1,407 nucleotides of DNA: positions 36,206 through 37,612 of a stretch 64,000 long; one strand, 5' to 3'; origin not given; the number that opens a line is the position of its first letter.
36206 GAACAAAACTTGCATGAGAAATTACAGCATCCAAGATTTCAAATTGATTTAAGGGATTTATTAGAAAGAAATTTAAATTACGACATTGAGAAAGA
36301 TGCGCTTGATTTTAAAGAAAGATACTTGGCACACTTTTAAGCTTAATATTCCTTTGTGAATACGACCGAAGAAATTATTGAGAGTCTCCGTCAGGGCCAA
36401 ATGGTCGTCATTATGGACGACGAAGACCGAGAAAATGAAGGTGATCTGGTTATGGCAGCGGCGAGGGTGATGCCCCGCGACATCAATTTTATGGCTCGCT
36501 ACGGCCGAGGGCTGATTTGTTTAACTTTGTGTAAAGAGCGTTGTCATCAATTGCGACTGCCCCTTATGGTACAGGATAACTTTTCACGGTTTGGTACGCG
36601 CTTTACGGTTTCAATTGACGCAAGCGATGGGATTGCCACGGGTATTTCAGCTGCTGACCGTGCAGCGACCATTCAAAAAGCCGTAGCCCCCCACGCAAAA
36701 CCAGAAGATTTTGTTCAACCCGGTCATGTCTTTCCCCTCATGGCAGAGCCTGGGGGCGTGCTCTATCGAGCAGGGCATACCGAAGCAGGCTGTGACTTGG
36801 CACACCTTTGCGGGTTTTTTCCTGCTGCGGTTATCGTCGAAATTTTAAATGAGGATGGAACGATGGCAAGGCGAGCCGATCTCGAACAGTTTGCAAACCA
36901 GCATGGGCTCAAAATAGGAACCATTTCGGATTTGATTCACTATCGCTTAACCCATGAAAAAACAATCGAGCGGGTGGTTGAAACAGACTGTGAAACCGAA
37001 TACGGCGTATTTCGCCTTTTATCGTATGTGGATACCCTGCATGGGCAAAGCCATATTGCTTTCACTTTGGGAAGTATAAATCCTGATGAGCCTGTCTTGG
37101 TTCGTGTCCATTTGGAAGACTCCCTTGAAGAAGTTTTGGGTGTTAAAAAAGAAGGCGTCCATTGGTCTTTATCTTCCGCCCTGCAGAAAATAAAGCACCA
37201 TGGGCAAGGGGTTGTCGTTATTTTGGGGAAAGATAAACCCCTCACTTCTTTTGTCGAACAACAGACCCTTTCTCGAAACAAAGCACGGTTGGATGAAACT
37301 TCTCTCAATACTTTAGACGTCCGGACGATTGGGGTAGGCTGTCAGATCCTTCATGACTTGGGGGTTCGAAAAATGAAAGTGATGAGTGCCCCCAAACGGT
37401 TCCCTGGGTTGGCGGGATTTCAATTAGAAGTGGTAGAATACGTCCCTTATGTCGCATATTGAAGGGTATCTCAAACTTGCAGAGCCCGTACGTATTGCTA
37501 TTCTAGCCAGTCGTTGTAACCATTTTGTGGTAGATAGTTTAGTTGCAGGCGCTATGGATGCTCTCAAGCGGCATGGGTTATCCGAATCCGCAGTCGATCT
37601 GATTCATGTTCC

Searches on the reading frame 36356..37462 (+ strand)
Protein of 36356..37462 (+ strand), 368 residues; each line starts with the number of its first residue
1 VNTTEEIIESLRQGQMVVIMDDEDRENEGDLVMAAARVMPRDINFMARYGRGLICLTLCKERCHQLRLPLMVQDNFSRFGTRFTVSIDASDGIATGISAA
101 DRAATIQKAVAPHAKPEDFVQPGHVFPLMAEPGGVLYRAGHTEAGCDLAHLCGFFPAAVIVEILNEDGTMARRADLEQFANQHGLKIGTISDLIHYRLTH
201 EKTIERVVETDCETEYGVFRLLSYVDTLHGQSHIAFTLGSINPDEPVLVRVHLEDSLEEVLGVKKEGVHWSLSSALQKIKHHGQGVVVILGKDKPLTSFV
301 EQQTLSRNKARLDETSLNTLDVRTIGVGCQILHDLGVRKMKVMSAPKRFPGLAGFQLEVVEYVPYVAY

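Call 34: search_protein_families(library=pfam, proteins=[window:36356-37462:+], max_evalue=0.000001)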
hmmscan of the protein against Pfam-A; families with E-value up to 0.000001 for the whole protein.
window:36356-37462:+ (368 aa): 2 families
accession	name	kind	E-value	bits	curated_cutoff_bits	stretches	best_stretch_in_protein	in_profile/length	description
PF00926.24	DHBP_synthase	-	9.9e-84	280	26.4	1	5-196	1-191/191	3,4-dihydroxy-2-butanone 4-phosphate synthase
PF00925.25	GTP_cyclohydro2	-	5e-37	127.5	23.3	1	205-364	1-165/165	GTP cyclohydrolase II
